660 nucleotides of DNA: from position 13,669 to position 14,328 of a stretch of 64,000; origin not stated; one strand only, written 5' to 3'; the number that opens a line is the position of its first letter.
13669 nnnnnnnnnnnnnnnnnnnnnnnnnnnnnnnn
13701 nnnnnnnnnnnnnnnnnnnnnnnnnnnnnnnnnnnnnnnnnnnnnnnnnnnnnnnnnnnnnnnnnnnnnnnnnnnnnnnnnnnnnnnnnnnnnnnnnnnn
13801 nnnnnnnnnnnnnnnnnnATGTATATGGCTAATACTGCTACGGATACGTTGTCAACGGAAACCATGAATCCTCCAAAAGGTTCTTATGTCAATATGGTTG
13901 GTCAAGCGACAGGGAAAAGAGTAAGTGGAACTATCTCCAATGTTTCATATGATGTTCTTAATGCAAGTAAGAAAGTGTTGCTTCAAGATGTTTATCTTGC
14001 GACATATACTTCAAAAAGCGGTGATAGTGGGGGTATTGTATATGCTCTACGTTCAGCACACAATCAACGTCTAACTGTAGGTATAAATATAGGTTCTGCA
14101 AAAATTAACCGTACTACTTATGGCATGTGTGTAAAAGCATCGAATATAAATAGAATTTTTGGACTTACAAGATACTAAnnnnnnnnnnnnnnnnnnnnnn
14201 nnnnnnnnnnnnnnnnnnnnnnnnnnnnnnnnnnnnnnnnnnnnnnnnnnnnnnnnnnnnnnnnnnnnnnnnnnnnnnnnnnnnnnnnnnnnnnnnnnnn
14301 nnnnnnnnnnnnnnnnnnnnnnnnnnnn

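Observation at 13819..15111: Cargo of the integrase-bearing element: orphan serine-protease-fold half, a secreted partner and a TIR-like protein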

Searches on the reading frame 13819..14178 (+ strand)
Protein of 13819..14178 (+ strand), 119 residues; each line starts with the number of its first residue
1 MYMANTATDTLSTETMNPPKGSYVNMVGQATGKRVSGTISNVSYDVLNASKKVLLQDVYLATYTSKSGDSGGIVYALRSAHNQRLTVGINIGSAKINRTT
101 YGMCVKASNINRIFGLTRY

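Call 3: search_protein_families(library=pfam, proteins=[window:13819-14178:+], max_evalue=1)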
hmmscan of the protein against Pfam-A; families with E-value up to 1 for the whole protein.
window:13819-14178:+ (119 aa): 1 family
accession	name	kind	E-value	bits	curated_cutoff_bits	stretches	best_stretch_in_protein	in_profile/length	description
PF12508.14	Transposon_TraM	-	0.087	13.8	25.1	0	54-102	21-64/145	Conjugative transposon, TraM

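Call 5: search_protein_families(library=ncbifam, proteins=[window:13819-14178:+], max_evalue=1)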
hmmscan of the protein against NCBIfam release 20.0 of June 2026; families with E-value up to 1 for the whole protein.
window:13819-14178:+ (119 aa): 1 family
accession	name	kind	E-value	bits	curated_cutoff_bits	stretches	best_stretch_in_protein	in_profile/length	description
NF051463.1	Rv1815_serprot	equivalog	0.0058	16.1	175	1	12-90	101-167/190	Rv1815 family serine proteinase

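Call 6: search_protein_families(library=padloc, proteins=[window:13819-14178:+], max_evalue=1)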
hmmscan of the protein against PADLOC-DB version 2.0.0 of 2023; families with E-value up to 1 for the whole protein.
window:13819-14178:+ (119 aa): 0 families

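Call 8: find_homologous_proteins(query=window:13819-14178:+, max_evalue=0.01)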
Query window:13819-14178:+ (119 aa): 11 proteins with E <= 0.01 among 15 candidates.
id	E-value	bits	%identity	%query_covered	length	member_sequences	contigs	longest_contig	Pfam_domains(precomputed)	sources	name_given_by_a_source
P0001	1.5e-69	249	100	100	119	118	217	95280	-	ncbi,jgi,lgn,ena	jgi:hypothetical protein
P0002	1.5e-64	233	96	98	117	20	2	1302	-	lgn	-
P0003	1.1e-35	140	84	69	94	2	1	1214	-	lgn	-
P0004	1.7e-33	133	60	98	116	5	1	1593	-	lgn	-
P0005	6.0e-33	131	84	68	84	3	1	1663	-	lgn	-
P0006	2.0e-32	129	59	97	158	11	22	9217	-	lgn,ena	-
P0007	1.1e-31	127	94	56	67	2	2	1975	-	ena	-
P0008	1.7e-29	120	64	82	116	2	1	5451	-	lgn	-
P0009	3.8e-29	119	64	82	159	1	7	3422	-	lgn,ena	-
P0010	1.1e-28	117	72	71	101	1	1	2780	-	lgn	-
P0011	1.3e-16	78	58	66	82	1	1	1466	-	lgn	-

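Call 13: find_encoding_contigs(protein=P0001, flank=8000, max_places=10)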
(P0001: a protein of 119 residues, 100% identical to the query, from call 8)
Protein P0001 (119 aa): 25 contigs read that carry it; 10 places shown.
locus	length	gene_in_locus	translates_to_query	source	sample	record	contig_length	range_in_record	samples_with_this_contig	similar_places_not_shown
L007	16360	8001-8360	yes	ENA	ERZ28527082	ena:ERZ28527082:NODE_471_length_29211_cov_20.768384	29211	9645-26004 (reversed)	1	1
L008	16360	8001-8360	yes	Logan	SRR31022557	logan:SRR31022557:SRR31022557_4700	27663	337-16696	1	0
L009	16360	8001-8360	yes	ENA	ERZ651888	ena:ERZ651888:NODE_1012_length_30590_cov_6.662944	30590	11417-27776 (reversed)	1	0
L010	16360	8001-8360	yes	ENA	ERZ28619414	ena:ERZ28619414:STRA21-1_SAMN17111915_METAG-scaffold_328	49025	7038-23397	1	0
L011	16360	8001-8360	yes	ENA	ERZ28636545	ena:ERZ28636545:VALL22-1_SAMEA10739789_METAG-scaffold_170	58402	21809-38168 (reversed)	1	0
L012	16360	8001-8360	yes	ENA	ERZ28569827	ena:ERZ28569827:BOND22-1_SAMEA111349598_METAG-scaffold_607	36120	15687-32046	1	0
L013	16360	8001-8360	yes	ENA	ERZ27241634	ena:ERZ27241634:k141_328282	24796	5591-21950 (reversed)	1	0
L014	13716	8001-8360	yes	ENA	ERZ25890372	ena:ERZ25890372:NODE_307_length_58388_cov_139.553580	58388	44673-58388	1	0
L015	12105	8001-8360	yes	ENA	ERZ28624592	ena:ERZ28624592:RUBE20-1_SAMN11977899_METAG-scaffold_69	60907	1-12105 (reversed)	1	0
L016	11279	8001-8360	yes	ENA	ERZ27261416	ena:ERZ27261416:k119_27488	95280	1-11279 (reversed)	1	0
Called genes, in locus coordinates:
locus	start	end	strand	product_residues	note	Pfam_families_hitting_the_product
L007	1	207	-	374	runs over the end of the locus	-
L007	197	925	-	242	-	PF16464:DUF5045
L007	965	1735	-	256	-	-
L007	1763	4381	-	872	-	-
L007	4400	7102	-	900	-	PF19044:P-loop_TraG, PF01935:DUF87, PF12846:AAA_10 (faint), PF13401:AAA_22 (faint), PF19044:P-loop_TraG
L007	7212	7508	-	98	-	PF13571:DUF4133 (faint)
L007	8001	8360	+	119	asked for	-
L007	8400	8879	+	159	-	-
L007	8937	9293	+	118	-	PF13676:TIR_2 (weak)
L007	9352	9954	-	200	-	-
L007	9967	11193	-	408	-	-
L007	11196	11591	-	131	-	PF21983:NikA-like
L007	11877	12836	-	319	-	-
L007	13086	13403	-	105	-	PF12728:HTH_17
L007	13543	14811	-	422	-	PF17293:Arm-DNA-bind_5, PF13102:Phage_int_SAM_5, PF00589:Phage_integrase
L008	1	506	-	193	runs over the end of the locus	PF04011:LemA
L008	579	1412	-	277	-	PF04536:TPM_phosphatase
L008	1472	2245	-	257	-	PF02535:Zip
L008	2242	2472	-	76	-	PF04226:Transgly_assoc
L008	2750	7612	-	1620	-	PF00657:Lipase_GDSL, PF13472:Lipase_GDSL_2, PF15979:Glyco_hydro_115, PF17829:GH115_C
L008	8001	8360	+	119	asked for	-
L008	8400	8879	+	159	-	-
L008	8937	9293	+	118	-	PF13676:TIR_2 (weak)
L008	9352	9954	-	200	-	-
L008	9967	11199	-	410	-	-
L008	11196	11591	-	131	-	PF21983:NikA-like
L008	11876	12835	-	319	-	-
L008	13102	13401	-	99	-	PF12728:HTH_17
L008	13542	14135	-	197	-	PF00589:Phage_integrase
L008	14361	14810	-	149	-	PF17293:Arm-DNA-bind_5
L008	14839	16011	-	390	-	PF17293:Arm-DNA-bind_5, PF13102:Phage_int_SAM_5, PF00589:Phage_integrase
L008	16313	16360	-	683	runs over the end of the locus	PF13287:Fn3_assoc, PF13290:CHB_HEX_C_1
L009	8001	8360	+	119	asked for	-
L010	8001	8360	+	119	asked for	-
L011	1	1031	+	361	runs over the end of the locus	PF04371:PAD_porph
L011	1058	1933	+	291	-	PF00795:CN_hydrolase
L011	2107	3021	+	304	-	PF03547:Mem_trans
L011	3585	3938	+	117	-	-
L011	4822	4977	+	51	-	-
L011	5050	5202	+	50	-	-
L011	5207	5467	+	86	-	PF15566:Imm32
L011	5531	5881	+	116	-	-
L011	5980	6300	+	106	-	-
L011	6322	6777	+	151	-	-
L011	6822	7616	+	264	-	PF25023:TEN_YD-shell (weak), PF05593:RHS_repeat (weak)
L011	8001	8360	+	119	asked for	-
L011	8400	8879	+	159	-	-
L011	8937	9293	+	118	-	PF13676:TIR_2 (weak)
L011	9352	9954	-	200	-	-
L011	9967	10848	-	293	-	-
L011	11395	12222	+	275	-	PF26707:DUF8237 (faint)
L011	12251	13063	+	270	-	-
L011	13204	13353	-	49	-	-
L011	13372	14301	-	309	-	PF01479:S4 (weak), PF00849:PseudoU_synth_2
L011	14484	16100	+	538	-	PF00005:ABC_tran, PF02463:SMC_N (faint), PF13476:AAA_23 (faint), PF13304:AAA_21 (faint), PF12848:ABC_tran_Xtn, PF00005:ABC_tran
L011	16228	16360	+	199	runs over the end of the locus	PF01025:GrpE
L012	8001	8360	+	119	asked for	-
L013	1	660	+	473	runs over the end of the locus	PF02589:LUD_dom, PF13183:Fer4_8, PF13534:Fer4_17 (faint), PF11870:LutB_C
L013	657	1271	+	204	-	PF02589:LUD_dom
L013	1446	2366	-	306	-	PF00892:EamA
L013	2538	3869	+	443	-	PF07690:MFS_1, PF12832:MFS_1_like (weak)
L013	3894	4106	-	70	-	PF03457:HA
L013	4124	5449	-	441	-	PF01210:NAD_Gly3P_dh_N (weak), PF02737:3HCDH_N (weak), PF03721:UDPG_MGDP_dh_N, PF00984:UDPG_MGDP_dh, PF03720:UDPG_MGDP_dh_C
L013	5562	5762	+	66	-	PF14056:DUF4250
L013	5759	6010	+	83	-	-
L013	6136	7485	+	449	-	PF02646:RmuC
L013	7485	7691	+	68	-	-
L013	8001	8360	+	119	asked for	-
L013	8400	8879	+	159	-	-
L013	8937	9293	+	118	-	-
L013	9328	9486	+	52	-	-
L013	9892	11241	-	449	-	PF01554:MatE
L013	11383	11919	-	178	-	PF00254:FKBP_C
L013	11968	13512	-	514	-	PF28494:GlyRS_ins_1, PF00587:tRNA-synt_2b, PF03129:HGTP_anticodon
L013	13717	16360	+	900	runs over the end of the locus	PF00521:DNA_topoisoIV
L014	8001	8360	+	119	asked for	-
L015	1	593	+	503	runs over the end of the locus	PF03321:GH3, PF23571:GH3_M, PF23572:GH3_C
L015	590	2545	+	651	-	PF13205:Big_5, PF22904:NOMO1-like_2nd (faint), PF09912:DUF2141 (faint), PF17802:SpaA (faint), PF14686:fn3_3 (faint)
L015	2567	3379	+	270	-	PF11306:DUF3108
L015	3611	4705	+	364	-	PF01370:Epimerase, PF04321:RmlD_sub_bind (weak), PF16363:GDP_Man_Dehyd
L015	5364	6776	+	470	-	PF12708:Pect-lyase_RHGA_epim (weak), PF00295:Glyco_hydro_28, PF13229:Beta_helix (weak)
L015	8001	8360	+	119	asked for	-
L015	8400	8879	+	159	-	-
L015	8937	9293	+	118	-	-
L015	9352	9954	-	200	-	-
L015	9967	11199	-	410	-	-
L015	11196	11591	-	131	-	PF21983:NikA-like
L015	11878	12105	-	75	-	?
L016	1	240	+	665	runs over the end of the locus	PF06874:FBPase_2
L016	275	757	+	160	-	PF13302:Acetyltransf_3, PF13420:Acetyltransf_4, PF00583:Acetyltransf_1, PF13673:Acetyltransf_10, PF13508:Acetyltransf_7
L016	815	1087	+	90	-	PF13740:ACT_6, PF01842:ACT, PF22468:ACT_9 (weak)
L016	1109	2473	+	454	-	PF05167:DUF711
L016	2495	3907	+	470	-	PF10396:TrmE_N, PF12631:MnmE_helical, PF00009:GTP_EFTU (faint), PF00071:Ras (weak), PF00350:Dynamin_N (faint), PF01926:MMR_HSR1, PF02421:FeoB_N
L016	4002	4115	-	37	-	-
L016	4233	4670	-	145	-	-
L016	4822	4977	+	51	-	-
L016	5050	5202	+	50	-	-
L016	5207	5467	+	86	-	PF15566:Imm32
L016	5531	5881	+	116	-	-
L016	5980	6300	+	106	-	-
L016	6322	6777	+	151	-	-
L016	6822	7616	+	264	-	PF25023:TEN_YD-shell (weak), PF05593:RHS_repeat (weak)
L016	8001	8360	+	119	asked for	-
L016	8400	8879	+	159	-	-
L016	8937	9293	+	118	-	PF13676:TIR_2 (weak)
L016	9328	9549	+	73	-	-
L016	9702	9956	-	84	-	-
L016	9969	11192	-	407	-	-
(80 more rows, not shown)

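Call 18: search_solved_structures(query=A2, max_evalue=10, show_alignments=3)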
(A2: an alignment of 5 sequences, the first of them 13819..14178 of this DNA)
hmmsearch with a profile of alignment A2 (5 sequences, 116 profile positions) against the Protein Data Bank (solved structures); distinct sequences matched with E-value up to 10: 4.
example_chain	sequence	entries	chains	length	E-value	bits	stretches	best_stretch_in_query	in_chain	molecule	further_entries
7d69_B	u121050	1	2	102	0.025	17.8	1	30-86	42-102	Histone H4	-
6hcg_A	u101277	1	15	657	0.13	15.5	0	12-53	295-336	Type II secretion system protein D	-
1fjc_A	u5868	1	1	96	0.8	12.9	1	37-77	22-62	NUCLEOLIN RBD2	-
2ly8_A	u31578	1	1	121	0.97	12.6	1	22-83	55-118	Budding yeast chaperone Scm3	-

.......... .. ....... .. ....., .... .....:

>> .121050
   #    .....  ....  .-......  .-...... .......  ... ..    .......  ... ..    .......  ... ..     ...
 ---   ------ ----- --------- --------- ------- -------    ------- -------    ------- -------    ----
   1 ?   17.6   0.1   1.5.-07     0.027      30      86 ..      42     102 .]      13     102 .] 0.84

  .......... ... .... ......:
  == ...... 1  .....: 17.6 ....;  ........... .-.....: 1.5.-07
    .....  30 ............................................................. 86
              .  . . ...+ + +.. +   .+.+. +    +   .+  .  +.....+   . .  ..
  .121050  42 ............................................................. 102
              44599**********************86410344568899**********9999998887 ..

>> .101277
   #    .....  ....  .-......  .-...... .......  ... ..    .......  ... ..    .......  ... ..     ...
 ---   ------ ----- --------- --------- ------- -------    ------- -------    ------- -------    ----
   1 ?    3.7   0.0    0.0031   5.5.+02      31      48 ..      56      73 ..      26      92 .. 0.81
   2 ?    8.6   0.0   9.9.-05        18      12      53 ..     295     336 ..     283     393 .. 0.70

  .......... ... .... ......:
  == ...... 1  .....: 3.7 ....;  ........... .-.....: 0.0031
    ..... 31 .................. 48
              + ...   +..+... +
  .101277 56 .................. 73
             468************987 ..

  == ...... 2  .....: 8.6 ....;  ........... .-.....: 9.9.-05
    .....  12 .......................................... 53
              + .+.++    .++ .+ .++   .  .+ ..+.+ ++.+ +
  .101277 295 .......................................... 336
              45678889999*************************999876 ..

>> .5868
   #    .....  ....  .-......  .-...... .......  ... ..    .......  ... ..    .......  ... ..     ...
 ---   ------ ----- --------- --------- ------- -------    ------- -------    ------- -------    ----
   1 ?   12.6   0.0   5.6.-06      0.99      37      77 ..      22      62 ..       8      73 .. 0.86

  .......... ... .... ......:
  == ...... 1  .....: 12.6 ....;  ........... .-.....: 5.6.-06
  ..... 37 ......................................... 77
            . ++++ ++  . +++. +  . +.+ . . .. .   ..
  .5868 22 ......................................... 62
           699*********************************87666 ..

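Call 24: predict_structure(alignment_id=A2)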
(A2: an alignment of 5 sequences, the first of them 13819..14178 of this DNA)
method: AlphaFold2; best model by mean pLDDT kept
length: 119 residues; sequences in the alignment: 5
mean_pLDDT: 37.9   pTM: 0.26
mean pLDDT of the five models: 37.9, 35.4, 34.8, 32.4, 30.2
residues with pLDDT >= 90: 0; 70-90: 0; 50-70: 2; < 50: 117
segments of 3 or more residues with pLDDT < 50: 1-55, 57-74, 76-119
pLDDT, mean of each block of 10 residues (from residue 1): 30 32 30 35 43 47 45 45 43 34 39 31
secondary structure, 60 per line:
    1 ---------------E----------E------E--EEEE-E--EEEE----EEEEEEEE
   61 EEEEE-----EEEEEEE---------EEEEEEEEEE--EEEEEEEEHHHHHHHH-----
elements in order: E37-40 E45-48 E53-65 E71-77 E87-96 E99-106 H107-114

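Call 25: search_protein_families(library=ncbifam, alignment_id=A2, max_evalue=10)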
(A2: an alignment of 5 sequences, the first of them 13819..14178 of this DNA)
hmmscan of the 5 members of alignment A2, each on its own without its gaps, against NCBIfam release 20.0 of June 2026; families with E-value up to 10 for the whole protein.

A. member 1, window:13819-14178:+ (119 aa): 1 family
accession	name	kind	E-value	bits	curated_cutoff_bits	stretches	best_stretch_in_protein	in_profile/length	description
NF051463.1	Rv1815_serprot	equivalog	0.0058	16.1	175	1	12-90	101-167/190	Rv1815 family serine proteinase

B. families by the number of members that match (of 5 scanned): 2 families
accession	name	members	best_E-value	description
NF051463.1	Rv1815_serprot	4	0.0058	Rv1815 family serine proteinase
NF010546.0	PRK13936.1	1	0.12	phosphoheptose isomerase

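Call 26: find_encoding_contigs(protein=P0006, flank=6000, max_places=6)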
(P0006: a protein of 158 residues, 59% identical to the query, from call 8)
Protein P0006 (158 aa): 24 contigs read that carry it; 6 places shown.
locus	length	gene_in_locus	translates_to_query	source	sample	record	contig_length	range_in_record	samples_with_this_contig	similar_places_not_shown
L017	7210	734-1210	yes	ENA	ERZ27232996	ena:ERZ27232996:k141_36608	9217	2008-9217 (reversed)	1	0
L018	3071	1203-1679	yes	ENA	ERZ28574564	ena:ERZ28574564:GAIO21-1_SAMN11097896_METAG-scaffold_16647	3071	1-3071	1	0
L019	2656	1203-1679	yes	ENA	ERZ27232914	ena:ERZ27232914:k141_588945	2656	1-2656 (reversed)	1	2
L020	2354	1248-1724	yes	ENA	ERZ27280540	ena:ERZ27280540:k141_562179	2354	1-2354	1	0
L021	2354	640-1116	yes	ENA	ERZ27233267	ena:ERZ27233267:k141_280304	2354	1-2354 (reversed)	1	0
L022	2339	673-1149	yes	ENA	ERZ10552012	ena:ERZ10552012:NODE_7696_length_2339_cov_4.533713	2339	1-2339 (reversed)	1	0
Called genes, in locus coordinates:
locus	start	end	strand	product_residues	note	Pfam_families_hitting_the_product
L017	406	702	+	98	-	PF01381:HTH_3, PF13443:HTH_26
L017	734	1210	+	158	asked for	-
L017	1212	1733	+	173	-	-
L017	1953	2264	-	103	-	-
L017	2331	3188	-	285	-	-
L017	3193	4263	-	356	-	PF03432:Relaxase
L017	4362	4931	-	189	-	PF21983:NikA-like (weak), PF05713:MobC (weak)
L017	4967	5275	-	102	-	PF12728:HTH_17, PF13411:MerR_1 (weak)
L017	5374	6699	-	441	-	PF13102:Phage_int_SAM_5 (weak), PF00589:Phage_integrase (weak)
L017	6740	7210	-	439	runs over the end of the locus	-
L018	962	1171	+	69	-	PF12844:HTH_19 (weak), PF13443:HTH_26, PF01381:HTH_3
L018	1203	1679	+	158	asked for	-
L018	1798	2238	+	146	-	-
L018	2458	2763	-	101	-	-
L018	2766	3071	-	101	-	?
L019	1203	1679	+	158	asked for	-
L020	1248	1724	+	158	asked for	-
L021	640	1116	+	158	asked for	-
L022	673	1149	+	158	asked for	-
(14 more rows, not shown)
